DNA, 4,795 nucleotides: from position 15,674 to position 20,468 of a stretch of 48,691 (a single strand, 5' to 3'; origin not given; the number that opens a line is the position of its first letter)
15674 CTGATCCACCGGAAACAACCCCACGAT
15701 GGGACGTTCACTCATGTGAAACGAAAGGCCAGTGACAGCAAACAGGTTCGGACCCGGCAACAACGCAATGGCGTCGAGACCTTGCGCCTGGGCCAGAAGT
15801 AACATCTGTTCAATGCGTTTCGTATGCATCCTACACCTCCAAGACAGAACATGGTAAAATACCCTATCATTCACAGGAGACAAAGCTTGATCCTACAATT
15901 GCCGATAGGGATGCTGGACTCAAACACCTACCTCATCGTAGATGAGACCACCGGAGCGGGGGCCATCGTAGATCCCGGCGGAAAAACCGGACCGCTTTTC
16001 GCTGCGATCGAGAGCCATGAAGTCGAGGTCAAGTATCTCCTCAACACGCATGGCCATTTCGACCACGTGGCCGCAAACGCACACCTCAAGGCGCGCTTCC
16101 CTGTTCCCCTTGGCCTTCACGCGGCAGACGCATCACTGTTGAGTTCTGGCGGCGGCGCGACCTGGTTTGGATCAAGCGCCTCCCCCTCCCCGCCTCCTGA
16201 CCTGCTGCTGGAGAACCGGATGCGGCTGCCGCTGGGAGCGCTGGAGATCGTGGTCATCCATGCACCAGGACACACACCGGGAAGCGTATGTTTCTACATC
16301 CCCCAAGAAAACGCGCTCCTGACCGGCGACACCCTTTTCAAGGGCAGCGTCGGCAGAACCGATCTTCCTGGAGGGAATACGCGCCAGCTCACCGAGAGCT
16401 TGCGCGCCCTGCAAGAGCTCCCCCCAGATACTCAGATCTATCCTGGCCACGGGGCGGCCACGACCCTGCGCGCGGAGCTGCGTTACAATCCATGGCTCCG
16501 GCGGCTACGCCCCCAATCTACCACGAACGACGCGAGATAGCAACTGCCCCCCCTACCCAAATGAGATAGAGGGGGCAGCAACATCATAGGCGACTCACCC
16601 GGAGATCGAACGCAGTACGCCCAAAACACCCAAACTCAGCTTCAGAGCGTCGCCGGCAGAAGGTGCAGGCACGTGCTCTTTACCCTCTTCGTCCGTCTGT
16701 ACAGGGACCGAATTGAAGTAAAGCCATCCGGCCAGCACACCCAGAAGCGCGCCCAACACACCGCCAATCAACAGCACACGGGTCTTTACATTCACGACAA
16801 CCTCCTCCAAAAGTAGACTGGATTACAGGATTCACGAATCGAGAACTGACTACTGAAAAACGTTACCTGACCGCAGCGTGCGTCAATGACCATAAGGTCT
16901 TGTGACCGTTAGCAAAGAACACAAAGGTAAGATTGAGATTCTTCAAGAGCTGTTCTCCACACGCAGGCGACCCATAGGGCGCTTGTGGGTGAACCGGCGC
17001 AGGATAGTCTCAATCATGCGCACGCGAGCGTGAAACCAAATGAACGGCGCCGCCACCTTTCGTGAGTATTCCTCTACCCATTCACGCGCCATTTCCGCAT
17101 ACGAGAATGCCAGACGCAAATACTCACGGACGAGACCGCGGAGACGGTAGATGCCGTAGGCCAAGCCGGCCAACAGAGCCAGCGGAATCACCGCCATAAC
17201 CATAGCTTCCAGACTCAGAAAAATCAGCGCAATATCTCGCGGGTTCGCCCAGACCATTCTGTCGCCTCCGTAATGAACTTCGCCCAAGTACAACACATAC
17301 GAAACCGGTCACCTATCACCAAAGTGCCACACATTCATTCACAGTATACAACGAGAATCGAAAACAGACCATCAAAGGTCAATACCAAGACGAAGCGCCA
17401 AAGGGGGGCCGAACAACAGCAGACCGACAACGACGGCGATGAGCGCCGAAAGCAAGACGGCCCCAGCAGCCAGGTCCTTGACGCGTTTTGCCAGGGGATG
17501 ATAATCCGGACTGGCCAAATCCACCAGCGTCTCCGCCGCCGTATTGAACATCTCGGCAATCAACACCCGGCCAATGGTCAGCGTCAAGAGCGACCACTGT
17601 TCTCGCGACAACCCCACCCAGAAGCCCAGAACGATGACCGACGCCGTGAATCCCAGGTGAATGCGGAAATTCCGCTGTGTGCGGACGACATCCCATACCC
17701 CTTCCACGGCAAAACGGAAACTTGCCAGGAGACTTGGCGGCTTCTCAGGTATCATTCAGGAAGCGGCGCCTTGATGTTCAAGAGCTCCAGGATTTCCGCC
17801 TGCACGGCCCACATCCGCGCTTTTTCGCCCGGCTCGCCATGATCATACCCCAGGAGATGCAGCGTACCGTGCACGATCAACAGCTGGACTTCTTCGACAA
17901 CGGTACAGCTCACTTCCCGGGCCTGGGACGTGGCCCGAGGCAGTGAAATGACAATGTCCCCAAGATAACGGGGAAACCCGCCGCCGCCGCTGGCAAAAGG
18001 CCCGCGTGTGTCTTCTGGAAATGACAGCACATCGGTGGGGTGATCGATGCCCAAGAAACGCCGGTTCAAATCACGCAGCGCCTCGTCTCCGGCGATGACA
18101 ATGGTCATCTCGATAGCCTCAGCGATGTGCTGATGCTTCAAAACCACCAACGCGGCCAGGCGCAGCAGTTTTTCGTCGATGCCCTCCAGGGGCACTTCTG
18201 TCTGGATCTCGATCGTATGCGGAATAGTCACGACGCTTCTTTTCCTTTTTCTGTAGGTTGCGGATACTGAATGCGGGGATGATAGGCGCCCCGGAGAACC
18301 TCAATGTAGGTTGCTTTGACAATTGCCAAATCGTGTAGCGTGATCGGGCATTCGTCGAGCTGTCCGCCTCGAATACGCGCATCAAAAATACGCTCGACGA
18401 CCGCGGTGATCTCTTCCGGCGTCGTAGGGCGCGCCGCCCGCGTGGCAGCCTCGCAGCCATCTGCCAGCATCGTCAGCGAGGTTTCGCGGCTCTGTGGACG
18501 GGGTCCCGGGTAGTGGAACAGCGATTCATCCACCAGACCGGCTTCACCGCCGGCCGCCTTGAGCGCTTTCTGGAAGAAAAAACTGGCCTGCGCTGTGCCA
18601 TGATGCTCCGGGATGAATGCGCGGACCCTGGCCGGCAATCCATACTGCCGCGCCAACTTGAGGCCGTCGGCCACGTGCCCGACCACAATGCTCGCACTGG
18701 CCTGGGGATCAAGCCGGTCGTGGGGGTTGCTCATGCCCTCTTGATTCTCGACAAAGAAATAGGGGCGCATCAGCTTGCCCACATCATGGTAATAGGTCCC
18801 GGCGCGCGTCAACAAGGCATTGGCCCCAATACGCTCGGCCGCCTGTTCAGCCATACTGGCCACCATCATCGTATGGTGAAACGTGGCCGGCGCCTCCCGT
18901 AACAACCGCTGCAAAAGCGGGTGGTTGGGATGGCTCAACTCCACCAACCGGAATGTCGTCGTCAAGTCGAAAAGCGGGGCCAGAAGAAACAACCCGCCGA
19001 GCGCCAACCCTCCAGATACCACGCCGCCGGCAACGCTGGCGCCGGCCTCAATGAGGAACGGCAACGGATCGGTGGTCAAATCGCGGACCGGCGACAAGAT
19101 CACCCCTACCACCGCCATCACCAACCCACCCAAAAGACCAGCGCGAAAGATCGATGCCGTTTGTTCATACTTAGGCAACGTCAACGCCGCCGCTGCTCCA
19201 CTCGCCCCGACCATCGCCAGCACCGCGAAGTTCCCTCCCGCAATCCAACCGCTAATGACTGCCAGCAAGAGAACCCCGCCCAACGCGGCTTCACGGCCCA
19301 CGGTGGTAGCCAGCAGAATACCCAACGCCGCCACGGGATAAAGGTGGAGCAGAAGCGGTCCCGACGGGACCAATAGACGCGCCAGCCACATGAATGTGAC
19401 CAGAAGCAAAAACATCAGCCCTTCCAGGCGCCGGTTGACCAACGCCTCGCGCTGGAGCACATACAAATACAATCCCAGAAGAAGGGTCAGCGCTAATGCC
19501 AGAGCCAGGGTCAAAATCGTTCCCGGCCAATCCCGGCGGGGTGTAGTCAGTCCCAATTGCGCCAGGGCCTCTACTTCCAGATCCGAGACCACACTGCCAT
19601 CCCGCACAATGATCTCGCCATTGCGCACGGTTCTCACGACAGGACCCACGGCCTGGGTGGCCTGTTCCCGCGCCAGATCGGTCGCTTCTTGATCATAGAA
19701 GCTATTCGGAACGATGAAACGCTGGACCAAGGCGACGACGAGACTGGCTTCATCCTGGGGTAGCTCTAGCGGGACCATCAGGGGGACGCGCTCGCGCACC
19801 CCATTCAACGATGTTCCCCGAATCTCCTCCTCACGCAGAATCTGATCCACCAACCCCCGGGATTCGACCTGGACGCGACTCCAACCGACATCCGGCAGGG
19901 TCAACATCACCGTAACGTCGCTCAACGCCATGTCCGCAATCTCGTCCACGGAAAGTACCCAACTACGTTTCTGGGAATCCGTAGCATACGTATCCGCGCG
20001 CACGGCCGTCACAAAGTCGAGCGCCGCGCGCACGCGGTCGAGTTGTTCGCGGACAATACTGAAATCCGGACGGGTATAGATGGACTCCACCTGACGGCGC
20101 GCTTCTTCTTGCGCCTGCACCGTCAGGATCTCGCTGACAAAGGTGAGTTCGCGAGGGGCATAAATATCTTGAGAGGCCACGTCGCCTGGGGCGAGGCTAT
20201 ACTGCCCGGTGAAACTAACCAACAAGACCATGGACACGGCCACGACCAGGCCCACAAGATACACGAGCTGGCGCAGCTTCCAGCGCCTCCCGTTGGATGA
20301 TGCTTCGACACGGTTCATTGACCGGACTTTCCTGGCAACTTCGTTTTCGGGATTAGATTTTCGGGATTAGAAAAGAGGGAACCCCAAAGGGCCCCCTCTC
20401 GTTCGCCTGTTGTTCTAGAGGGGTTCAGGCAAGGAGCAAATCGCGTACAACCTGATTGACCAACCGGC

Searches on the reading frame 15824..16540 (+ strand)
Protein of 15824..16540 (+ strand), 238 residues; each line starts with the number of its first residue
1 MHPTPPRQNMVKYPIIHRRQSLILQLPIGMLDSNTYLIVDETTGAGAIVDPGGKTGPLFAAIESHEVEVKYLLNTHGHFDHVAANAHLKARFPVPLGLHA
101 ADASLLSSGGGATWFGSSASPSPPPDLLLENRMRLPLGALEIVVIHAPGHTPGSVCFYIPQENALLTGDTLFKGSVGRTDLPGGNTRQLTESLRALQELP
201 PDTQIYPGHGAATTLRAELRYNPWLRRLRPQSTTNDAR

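Call 75: search_protein_families(library=pfam, proteins=[window:15824-16540:+], max_evalue=0.0001)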
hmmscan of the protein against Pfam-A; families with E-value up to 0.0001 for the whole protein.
window:15824-16540:+ (238 aa): 2 families
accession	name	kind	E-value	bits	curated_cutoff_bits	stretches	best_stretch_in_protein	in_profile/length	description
PF00753.33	Lactamase_B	-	2.4e-36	126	22.7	1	31-209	4-196/196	Metallo-beta-lactamase superfamily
PF19583.5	ODP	-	6.8e-05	23.3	27.2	0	32-170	2-136/194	ODP family beta lactamase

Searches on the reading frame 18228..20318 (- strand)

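Call 37: search_protein_families(library=pfam, proteins=[window:18228-20318:-], max_evalue=0.00001)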
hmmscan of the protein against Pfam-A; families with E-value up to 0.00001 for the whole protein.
window:18228-20318:- (696 aa): 3 families
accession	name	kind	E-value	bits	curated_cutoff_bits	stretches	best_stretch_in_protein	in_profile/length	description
PF07697.16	7TMR-HDED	-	1e-41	143.8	27.6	1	44-258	2-223/224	7TM-HD extracellular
PF07698.17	7TM-7TMR_HD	-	2.6e-17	63.8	29.4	1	270-454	7-190/190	7TM receptor with intracellular HD hydrolase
PF01966.28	HD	-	4.4e-13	50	22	1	479-624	1-115/116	HD domain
